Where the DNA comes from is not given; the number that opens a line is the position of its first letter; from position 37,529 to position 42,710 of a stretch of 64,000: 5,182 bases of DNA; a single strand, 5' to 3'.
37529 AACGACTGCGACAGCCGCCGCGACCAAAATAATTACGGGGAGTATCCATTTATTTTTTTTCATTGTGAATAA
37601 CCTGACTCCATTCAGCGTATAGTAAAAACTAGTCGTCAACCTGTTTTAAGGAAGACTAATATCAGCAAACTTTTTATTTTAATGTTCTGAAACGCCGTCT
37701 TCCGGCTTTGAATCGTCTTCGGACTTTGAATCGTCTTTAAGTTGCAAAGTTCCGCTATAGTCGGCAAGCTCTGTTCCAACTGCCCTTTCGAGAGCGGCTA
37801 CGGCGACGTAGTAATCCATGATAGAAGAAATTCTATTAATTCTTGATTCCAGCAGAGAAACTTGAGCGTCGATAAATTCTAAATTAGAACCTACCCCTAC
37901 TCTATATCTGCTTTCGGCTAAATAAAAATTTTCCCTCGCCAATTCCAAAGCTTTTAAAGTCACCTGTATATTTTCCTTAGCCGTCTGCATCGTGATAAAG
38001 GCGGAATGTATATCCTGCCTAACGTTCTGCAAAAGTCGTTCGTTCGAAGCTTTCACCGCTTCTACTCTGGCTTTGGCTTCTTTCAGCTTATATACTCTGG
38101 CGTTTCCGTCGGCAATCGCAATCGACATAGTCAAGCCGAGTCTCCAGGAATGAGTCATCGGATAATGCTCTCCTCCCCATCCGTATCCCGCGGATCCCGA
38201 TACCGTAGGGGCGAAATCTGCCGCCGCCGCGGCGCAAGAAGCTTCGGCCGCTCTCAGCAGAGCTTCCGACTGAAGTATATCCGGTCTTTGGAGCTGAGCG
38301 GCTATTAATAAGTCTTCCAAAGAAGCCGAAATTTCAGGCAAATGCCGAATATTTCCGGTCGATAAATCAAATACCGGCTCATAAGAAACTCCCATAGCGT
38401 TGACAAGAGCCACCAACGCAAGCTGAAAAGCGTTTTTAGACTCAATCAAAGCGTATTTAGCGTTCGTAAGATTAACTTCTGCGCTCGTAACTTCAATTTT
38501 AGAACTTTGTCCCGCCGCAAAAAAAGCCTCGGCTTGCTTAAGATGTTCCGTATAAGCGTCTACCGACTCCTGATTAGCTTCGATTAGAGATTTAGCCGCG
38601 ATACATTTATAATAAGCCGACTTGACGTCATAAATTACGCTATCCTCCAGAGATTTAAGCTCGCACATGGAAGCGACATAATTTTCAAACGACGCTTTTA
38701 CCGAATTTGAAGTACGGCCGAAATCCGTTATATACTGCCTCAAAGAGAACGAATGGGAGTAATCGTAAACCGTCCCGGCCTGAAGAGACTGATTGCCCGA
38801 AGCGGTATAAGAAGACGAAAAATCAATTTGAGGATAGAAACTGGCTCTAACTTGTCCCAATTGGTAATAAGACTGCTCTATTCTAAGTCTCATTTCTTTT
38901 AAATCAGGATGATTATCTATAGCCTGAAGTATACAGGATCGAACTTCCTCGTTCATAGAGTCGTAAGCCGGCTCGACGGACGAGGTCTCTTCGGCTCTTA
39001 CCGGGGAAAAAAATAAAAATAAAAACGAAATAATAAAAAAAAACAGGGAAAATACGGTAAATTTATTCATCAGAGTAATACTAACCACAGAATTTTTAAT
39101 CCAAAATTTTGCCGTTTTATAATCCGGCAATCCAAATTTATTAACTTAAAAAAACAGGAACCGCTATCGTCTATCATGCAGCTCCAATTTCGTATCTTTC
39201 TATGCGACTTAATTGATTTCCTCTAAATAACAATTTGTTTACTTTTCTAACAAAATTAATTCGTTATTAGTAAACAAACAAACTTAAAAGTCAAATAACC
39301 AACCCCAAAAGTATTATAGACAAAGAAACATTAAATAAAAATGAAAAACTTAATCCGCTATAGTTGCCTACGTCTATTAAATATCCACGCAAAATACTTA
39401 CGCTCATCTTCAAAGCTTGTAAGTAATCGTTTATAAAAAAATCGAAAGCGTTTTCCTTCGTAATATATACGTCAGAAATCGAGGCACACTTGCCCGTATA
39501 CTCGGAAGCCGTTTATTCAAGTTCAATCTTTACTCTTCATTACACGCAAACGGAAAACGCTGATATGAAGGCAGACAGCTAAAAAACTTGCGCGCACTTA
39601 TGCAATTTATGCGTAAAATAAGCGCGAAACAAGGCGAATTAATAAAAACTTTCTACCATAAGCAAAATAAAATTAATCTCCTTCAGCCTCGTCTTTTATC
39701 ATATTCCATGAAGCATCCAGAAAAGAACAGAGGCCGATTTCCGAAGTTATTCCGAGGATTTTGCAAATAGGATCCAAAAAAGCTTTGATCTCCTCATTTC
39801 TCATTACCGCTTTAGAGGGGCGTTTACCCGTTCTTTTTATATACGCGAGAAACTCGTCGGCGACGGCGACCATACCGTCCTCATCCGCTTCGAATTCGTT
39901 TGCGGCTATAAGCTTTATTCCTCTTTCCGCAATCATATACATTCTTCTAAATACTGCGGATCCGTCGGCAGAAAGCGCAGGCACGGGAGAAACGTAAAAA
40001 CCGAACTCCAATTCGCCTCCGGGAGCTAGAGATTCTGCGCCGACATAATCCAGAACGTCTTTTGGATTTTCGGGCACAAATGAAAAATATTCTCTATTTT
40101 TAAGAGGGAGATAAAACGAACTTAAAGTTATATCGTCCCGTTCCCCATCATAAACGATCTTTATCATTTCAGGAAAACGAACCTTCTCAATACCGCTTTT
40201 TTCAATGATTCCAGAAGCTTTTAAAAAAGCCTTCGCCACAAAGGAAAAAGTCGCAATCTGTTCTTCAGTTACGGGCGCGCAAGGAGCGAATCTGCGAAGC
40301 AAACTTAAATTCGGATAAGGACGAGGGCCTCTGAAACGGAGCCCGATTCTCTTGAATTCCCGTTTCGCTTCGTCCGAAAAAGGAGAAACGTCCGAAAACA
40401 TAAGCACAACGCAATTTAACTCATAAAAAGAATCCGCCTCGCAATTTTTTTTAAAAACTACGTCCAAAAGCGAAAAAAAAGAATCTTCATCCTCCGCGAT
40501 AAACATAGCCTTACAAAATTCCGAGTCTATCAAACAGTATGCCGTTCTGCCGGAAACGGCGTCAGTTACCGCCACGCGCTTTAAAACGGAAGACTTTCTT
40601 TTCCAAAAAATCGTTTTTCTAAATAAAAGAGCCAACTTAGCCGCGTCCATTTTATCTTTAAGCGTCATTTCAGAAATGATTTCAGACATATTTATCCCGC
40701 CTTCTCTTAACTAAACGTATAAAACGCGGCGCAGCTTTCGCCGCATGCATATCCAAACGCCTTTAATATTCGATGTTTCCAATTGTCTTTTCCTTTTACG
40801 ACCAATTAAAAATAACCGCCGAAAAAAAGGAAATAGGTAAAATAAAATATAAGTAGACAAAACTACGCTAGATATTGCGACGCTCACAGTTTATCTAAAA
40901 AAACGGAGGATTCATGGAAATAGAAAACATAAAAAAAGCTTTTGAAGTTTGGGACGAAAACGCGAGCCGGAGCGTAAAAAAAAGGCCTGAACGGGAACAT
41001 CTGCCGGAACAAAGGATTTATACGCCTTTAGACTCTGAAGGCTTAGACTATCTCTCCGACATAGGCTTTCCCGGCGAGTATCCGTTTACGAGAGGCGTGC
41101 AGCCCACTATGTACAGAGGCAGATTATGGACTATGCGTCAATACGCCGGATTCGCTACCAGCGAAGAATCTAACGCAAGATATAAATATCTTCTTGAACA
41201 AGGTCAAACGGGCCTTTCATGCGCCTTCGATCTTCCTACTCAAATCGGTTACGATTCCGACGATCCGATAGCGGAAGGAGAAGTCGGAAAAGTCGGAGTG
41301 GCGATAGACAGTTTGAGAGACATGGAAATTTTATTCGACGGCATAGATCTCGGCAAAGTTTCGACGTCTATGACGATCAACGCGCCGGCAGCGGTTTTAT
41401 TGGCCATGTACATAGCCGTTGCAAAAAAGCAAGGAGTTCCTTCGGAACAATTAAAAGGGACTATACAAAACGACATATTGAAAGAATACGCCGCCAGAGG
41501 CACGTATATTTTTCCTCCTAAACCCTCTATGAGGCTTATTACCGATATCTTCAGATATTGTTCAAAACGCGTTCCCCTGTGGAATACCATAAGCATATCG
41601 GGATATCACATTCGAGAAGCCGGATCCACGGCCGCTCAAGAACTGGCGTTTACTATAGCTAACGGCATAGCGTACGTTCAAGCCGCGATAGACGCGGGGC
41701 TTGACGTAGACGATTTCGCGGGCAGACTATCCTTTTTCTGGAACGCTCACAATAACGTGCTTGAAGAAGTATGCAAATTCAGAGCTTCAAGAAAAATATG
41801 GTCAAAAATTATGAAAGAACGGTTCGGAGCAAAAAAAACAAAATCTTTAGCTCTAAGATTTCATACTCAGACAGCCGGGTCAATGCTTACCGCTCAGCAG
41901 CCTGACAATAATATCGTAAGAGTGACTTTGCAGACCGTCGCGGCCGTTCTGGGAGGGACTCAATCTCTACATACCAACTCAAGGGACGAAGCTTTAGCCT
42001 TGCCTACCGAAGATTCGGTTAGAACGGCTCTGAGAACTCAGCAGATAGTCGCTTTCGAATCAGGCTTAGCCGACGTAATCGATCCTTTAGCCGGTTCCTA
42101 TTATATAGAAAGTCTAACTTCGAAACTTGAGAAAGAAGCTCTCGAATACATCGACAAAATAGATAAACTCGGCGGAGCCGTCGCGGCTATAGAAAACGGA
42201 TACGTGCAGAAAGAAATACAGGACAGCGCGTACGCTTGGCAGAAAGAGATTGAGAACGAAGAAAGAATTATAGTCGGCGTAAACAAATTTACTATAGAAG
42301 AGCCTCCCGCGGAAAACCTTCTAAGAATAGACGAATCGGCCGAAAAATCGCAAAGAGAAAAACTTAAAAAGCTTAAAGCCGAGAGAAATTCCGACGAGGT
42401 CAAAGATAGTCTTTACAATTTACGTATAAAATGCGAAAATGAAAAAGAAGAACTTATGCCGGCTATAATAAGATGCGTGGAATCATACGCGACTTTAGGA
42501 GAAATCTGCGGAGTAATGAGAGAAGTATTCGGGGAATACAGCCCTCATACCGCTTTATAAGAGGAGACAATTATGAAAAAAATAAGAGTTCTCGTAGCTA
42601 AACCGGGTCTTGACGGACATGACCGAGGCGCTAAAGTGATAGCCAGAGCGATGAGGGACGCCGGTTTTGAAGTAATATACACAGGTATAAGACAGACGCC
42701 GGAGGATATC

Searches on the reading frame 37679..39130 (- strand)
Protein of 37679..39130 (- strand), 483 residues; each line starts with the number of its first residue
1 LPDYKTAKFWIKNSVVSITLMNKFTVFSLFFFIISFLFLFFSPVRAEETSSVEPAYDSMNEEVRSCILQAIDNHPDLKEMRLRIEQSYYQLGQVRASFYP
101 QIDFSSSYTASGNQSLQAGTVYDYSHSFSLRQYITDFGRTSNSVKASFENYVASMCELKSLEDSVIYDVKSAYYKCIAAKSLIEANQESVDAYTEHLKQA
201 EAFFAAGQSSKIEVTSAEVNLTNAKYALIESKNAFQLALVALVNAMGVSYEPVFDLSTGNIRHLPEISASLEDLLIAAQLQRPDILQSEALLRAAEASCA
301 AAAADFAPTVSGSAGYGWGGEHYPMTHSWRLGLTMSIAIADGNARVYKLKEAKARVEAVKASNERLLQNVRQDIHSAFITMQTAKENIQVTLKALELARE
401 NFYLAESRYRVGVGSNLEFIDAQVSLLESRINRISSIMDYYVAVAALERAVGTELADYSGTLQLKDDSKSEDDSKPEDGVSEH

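Call 12: search_protein_families(library=pfam, proteins=[window:37679-39130:-], max_evalue=0.001)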
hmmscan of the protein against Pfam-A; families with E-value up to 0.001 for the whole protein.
window:37679-39130:- (483 aa): 1 family
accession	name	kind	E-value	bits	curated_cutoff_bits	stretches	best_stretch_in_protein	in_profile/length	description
PF02321.23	OEP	-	2.2e-71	240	22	2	272-452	2-187/187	Outer membrane efflux protein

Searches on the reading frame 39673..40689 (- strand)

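Call 12: search_protein_families(library=pfam, proteins=[window:39673-40689:-], max_evalue=0.001)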
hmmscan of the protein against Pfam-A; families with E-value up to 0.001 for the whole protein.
window:39673-40689:- (338 aa): 2 families
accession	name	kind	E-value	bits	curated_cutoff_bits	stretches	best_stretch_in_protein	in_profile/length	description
PF22007.2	DUF6930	-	8.3e-12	45.9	27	1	226-317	14-107/123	Domain of unknown function (DUF6930)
PF23988.1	DUF7309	-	1.6e-06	28.1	27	1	36-158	23-148/170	Domain of unknown function (DUF7309)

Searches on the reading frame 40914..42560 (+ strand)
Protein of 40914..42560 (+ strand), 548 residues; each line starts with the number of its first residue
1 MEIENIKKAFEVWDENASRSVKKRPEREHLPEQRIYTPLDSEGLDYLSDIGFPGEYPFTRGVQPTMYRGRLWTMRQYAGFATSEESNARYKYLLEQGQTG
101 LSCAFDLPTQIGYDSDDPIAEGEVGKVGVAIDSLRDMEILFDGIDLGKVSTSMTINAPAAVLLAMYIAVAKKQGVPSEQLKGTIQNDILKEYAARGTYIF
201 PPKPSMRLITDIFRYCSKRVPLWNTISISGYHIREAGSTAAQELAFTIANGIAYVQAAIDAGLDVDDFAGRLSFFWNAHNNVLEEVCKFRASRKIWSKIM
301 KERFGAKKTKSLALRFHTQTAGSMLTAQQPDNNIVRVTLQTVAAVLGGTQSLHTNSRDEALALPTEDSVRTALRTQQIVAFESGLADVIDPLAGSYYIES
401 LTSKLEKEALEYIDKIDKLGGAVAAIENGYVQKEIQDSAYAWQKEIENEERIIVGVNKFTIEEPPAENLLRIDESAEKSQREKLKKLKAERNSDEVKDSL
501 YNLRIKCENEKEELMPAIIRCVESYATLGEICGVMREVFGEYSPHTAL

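Call 12: search_protein_families(library=pfam, proteins=[window:40914-42560:+], max_evalue=0.001)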
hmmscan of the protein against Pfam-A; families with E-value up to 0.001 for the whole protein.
window:40914-42560:+ (548 aa): 1 family
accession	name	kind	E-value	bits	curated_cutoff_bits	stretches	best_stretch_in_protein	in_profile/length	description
PF01642.28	MM_CoA_mutase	-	1.1e-226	753.8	22.1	1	28-540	4-512/512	Methylmalonyl-CoA mutase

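Call 72: find_encoding_contigs(protein=window:40914-42560:+, flank=1000, max_places=4)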
Protein window:40914-42560:+ (548 aa): 24 contigs read that carry it; 4 places shown.
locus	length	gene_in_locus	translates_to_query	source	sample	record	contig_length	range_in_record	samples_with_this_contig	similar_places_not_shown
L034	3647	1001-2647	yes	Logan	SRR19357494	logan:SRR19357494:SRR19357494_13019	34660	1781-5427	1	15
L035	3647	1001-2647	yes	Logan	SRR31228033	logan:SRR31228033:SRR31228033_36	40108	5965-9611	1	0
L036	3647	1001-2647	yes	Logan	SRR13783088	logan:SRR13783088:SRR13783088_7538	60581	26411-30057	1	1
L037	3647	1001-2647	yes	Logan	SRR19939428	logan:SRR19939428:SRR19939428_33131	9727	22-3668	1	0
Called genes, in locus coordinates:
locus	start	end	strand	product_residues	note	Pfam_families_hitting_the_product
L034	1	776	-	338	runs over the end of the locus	PF23988:DUF7309 (weak), PF22007:DUF6930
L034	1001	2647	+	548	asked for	PF01642:MM_CoA_mutase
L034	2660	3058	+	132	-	PF02310:B12-binding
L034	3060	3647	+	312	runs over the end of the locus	PF03193:RsgA_GTPase (faint), PF03308:MeaB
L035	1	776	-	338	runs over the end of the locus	PF23988:DUF7309 (weak), PF22007:DUF6930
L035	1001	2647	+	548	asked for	PF01642:MM_CoA_mutase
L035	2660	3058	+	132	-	PF02310:B12-binding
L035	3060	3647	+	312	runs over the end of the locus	PF03193:RsgA_GTPase (faint), PF03308:MeaB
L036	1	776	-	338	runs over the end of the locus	PF23988:DUF7309 (weak), PF22007:DUF6930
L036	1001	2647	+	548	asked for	PF01642:MM_CoA_mutase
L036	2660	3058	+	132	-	PF02310:B12-binding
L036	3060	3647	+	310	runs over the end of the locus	PF03193:RsgA_GTPase (faint), PF03308:MeaB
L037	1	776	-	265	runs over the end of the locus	?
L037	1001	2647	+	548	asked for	PF01642:MM_CoA_mutase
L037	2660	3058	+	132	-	PF02310:B12-binding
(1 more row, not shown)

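Call 73: find_encoding_contigs(protein=window:40914-42560:+, flank=10000, max_places=8)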
Protein window:40914-42560:+ (548 aa): 23 contigs read that carry it; 8 places shown.
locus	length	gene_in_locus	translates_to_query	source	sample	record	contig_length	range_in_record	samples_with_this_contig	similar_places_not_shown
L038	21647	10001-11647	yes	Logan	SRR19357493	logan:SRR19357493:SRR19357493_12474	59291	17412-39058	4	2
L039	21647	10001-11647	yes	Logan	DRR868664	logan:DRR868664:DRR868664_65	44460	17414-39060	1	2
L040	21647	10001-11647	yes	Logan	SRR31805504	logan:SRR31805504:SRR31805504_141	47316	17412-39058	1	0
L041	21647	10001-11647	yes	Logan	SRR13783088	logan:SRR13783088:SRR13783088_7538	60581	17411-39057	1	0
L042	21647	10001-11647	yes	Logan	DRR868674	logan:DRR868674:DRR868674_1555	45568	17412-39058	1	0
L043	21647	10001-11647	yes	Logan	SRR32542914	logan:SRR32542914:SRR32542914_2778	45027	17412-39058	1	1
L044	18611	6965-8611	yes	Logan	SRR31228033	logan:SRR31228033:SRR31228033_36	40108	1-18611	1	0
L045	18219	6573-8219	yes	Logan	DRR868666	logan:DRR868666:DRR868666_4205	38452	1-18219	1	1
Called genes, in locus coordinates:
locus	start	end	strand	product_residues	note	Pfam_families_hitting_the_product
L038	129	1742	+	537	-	-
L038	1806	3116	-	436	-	PF12704:MacB_PCD, PF02687:FtsX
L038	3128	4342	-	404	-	PF12704:MacB_PCD, PF02687:FtsX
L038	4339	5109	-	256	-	PF02463:SMC_N (faint), PF00005:ABC_tran, PF13304:AAA_21 (faint)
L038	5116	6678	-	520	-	PF25917:BSH_RND, PF25876:HH_MFP_RND, PF25944:Beta-barrel_RND (weak), PF25954:Beta-barrel_RND_2, PF25990:Beta-barrel_YknX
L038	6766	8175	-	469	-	PF02321:OEP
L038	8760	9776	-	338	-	PF23988:DUF7309 (weak), PF22007:DUF6930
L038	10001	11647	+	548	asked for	PF01642:MM_CoA_mutase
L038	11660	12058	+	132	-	PF02310:B12-binding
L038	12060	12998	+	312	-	PF03193:RsgA_GTPase (faint), PF03308:MeaB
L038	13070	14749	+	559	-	PF00535:Glycos_transf_2, PF13641:Glyco_tranf_2_3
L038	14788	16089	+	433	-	PF13692:Glyco_trans_1_4 (faint)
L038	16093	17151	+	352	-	-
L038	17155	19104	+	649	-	PF20706:GT4-conflict, PF00534:Glycos_transf_1, PF13692:Glyco_trans_1_4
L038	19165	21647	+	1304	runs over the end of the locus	PF00535:Glycos_transf_2, PF10111:Glyco_tranf_2_2, PF20706:GT4-conflict, PF00534:Glycos_transf_1, PF13692:Glyco_trans_1_4, PF00534:Glycos_transf_1, PF13692:Glyco_trans_1_4, PF20706:GT4-conflict, +2 more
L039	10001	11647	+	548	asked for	PF01642:MM_CoA_mutase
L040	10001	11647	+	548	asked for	PF01642:MM_CoA_mutase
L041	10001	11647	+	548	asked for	PF01642:MM_CoA_mutase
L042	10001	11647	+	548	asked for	PF01642:MM_CoA_mutase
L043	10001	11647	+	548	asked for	PF01642:MM_CoA_mutase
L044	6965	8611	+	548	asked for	PF01642:MM_CoA_mutase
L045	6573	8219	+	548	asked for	PF01642:MM_CoA_mutase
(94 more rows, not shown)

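Call 84: list_cluster_members(proteins=[window:40914-42557:+, window:54050-55081:+])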
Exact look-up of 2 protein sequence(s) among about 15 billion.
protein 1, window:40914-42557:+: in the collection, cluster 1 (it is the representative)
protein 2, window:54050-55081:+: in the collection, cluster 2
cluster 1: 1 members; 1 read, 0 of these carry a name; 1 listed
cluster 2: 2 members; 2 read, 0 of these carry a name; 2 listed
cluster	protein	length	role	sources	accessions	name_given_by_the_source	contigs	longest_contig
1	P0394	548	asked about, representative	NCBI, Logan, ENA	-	-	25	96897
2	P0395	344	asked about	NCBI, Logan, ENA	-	-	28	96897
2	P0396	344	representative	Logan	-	-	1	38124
